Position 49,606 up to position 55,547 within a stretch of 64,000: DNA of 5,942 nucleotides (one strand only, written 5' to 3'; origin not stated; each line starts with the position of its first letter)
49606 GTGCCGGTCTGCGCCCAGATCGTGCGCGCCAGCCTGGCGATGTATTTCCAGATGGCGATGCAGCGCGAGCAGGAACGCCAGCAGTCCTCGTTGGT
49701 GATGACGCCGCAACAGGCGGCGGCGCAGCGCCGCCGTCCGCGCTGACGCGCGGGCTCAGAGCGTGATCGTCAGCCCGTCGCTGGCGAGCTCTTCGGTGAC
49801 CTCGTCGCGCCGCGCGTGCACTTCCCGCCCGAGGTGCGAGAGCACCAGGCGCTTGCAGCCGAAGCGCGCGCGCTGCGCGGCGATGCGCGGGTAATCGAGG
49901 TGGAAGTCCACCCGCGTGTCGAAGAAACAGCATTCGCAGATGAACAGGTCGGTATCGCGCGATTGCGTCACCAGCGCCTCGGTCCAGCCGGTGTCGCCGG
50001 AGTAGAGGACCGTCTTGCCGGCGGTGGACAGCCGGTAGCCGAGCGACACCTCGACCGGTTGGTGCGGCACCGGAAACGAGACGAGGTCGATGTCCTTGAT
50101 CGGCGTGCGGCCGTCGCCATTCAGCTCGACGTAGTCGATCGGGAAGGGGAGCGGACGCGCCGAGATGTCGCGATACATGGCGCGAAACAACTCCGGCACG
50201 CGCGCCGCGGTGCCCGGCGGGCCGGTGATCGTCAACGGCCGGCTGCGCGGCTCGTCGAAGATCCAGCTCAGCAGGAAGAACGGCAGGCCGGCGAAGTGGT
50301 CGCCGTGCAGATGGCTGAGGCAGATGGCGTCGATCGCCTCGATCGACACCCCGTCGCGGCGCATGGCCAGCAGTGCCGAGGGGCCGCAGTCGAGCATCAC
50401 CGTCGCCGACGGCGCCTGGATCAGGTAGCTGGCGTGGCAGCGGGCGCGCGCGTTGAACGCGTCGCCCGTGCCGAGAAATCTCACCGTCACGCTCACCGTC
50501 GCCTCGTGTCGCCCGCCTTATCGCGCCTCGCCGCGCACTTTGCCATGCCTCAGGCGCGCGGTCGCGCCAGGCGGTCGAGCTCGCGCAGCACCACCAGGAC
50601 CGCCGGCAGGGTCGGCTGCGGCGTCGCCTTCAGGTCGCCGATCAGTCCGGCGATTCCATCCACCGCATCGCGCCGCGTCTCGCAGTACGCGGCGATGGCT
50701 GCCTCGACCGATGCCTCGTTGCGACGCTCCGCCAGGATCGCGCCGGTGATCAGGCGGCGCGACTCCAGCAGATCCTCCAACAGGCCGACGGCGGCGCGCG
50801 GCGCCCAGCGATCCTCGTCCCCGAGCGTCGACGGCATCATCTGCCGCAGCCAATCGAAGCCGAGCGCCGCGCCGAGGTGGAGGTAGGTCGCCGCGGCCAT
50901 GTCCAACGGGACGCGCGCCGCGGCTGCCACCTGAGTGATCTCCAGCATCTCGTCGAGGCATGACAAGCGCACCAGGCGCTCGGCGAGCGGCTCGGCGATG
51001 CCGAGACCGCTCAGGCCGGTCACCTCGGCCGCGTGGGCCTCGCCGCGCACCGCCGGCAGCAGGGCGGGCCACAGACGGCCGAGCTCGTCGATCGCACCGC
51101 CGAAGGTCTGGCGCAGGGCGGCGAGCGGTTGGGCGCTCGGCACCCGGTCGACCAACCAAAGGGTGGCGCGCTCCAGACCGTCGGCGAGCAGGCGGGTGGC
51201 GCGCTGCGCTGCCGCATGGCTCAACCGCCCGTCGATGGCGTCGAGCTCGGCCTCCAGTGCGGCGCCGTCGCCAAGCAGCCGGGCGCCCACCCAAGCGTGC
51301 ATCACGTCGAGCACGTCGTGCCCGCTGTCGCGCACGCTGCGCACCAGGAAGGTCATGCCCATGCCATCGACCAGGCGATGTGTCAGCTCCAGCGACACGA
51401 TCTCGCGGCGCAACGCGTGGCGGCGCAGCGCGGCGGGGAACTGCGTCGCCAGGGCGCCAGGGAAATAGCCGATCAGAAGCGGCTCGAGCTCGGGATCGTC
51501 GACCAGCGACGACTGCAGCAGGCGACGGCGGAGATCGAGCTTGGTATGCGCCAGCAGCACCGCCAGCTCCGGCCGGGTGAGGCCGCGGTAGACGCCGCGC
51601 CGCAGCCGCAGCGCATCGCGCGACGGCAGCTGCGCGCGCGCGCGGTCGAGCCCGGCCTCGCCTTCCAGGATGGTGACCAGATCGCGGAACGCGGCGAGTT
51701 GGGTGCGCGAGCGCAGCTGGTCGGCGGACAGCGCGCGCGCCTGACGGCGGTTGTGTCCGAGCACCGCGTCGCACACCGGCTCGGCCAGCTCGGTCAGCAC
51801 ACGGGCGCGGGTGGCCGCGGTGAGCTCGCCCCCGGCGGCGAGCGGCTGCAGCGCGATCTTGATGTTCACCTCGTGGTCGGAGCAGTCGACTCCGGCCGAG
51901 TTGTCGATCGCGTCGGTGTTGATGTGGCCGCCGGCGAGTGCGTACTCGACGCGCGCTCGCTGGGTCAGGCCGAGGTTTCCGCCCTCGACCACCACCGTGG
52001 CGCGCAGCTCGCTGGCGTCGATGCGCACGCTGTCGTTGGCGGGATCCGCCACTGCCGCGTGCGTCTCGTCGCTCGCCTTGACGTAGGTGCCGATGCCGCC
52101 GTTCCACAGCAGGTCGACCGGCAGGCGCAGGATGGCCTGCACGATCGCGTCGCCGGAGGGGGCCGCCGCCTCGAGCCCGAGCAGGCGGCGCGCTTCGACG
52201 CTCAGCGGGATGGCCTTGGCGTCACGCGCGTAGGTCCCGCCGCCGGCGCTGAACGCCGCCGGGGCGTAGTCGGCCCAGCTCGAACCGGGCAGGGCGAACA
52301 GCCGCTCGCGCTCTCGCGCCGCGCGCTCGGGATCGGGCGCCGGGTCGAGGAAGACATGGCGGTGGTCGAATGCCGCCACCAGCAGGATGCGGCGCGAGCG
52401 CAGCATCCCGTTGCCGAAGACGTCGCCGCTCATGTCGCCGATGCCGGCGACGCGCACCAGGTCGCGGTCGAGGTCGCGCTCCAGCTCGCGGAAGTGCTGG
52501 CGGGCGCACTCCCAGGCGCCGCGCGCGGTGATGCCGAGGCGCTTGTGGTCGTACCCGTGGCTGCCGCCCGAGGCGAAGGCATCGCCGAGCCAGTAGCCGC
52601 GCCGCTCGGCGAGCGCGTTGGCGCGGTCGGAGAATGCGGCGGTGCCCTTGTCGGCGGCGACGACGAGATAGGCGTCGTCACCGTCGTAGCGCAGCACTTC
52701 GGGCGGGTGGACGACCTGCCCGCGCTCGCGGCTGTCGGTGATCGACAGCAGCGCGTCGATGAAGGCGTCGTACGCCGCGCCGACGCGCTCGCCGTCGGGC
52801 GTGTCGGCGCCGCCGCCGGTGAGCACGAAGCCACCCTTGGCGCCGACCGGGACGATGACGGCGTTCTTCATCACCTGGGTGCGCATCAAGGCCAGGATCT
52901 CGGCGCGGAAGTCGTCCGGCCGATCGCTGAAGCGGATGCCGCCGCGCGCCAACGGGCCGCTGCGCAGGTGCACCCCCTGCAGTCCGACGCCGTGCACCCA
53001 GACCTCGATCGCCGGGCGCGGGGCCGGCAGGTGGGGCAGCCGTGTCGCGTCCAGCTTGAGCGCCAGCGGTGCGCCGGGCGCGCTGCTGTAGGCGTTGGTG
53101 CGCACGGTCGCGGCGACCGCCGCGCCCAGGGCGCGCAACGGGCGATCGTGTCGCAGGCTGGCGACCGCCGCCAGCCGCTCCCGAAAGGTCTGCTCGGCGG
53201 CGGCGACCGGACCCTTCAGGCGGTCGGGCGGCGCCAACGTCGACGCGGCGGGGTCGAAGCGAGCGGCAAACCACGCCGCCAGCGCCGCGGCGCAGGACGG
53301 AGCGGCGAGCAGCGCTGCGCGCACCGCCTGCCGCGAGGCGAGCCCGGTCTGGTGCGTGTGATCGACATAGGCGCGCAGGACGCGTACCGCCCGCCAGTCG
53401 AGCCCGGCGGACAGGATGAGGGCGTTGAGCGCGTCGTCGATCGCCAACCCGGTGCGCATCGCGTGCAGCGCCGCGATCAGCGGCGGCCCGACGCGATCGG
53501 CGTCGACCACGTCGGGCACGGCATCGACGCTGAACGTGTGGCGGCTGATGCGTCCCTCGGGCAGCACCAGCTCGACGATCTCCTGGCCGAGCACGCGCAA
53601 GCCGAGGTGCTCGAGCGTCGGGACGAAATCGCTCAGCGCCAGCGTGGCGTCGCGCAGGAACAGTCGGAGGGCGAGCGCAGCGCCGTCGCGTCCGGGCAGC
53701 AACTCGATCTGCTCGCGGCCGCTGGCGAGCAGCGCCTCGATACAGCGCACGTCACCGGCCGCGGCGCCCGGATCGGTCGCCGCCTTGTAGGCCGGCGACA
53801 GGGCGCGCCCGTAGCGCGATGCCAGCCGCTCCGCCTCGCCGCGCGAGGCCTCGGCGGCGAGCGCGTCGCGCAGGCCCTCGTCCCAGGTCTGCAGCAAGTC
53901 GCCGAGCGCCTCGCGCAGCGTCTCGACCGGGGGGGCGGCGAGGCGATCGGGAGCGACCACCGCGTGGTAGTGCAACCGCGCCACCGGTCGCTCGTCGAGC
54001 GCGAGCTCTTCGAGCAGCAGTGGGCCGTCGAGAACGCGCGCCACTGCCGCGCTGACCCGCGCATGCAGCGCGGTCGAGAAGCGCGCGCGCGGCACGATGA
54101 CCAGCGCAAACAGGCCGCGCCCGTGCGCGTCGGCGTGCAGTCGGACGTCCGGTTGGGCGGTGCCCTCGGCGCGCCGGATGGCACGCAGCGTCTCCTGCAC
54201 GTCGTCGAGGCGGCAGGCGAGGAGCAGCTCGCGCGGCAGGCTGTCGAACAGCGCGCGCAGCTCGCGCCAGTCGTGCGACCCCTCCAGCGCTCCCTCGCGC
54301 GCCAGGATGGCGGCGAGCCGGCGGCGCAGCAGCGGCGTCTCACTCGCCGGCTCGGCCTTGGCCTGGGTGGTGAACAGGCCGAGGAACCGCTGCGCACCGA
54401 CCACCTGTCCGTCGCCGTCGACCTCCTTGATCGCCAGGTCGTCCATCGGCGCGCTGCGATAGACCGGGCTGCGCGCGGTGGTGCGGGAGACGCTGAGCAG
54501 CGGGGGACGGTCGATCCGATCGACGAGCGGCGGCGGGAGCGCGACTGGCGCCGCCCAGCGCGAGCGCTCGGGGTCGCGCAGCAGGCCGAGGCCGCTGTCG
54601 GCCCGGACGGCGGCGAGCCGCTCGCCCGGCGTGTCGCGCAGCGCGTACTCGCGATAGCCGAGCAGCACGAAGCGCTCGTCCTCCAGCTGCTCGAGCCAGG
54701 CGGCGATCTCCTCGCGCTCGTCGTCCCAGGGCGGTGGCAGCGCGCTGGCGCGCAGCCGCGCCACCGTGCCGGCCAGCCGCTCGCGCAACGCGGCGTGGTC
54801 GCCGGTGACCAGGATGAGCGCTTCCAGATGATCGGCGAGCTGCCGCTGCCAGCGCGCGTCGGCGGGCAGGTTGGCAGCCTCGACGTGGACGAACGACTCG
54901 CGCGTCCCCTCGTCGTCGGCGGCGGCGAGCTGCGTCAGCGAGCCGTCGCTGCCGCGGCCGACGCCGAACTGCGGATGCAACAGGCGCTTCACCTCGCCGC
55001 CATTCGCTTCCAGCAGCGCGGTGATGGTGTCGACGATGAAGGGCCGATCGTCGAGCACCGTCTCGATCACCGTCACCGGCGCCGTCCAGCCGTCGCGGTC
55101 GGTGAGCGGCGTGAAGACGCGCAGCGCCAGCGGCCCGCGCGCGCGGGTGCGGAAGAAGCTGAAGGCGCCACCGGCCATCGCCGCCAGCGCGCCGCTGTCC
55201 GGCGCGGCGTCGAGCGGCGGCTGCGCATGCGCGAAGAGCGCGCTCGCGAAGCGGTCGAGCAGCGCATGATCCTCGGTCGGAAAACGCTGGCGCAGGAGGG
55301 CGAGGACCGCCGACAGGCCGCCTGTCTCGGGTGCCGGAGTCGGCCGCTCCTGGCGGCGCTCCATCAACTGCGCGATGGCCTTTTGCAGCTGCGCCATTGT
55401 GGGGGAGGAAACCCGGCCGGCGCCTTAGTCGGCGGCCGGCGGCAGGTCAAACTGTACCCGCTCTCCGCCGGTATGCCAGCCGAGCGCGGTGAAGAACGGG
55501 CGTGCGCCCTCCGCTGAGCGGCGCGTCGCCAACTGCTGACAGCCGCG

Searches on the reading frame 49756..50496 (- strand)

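Call 21: search_protein_families(library=pfam, proteins=[window:49756-50496:-], max_evalue=0.001)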
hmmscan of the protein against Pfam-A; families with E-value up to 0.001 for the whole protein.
window:49756-50496:- (246 aa): 3 families
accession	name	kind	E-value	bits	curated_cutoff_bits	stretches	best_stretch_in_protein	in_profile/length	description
PF12706.13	Lactamase_B_2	-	3.4e-22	79.5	27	1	33-221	3-199/200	Beta-lactamase superfamily domain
PF00753.33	Lactamase_B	-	3.1e-17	63.6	22.7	1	22-175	7-156/196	Metallo-beta-lactamase superfamily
PF23023.1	Anti-Pycsar_Apyc1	-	2.5e-08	34.2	50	1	1-74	1-73/250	Anti-Pycsar protein Apyc1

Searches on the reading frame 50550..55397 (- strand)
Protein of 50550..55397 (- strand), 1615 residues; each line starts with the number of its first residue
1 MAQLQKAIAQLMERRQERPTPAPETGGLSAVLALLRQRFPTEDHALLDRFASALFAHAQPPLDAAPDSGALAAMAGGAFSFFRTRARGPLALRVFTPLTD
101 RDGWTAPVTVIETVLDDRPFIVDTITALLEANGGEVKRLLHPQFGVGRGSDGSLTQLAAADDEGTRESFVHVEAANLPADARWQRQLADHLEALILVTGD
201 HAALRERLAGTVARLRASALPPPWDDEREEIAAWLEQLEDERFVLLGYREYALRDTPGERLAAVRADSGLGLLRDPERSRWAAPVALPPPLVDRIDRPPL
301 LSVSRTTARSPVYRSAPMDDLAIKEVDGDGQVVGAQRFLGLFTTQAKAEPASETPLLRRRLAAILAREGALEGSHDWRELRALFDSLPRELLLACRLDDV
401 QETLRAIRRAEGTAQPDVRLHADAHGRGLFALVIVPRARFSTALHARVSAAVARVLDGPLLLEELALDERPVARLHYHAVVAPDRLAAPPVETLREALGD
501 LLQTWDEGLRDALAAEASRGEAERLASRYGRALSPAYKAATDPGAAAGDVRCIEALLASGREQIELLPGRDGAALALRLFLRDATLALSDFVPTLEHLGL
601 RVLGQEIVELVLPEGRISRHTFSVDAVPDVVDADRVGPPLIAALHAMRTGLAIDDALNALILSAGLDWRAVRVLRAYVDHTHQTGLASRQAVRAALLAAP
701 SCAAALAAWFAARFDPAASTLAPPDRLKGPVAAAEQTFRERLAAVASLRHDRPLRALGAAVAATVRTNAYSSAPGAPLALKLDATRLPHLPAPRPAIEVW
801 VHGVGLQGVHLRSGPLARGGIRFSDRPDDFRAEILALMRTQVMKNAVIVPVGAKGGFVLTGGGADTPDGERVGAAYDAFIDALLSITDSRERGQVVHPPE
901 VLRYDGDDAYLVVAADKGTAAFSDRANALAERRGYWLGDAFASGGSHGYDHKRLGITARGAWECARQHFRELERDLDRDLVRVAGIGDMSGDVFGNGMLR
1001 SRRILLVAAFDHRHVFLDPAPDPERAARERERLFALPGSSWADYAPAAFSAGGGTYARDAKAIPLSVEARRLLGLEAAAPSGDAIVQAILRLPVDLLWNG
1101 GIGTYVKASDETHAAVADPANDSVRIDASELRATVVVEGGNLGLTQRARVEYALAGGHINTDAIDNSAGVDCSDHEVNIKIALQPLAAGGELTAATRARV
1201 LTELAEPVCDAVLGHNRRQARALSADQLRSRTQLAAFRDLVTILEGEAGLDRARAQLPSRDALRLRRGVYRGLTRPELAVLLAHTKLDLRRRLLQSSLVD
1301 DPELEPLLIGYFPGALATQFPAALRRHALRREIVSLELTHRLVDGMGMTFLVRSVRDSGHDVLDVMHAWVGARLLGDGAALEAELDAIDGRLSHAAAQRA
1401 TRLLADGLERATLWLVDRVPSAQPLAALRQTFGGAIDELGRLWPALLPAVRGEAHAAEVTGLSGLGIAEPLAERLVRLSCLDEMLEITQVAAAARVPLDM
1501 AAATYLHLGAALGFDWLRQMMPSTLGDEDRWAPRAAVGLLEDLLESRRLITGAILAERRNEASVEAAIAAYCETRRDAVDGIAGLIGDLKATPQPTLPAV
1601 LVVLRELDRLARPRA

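Call 21: search_protein_families(library=pfam, proteins=[window:50550-55397:-], max_evalue=0.001)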
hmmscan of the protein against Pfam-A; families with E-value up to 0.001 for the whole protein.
window:50550-55397:- (1615 aa): 8 families
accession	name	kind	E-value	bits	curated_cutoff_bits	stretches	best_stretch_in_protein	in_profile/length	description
PF05088.18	Bac_GDH_CD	-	7.2e-206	684.9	22.8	1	739-1225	3-496/497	Bacterial NAD-glutamate dehydrogenase, catalytic domain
PF21074.2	GDH_C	-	1.1e-70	239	26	1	1271-1608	2-338/339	Glutamate dehydrogenase, C-terminal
PF21075.3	GDH_ACT1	-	1.3e-25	90.3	23.7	1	50-183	1-137/144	Glutamate dehydrogenase, ACT1 domain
PF21078.2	GDH_HM3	-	3.9e-16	59.3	24.6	1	654-716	3-66/66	Glutamate dehydrogenase, helical motif 3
PF21076.3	GDH_ACT2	-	3.2e-09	37.7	22.8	1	421-506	5-90/90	Glutamate dehydrogenase, ACT2 domain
PF21073.2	GDH_HM1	-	1.2e-08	35.1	21.2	1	355-408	2-55/60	Glutamate dehydrogenase, helical motif 1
PF21079.2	GDH_HM2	-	3.1e-08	33.9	21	1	514-556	3-45/45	Glutamate dehydrogenase, helical motif 2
PF21077.3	GDH_ACT3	-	9e-07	29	22.2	1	572-624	14-67/80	Glutamate dehydrogenase, ACT3 domain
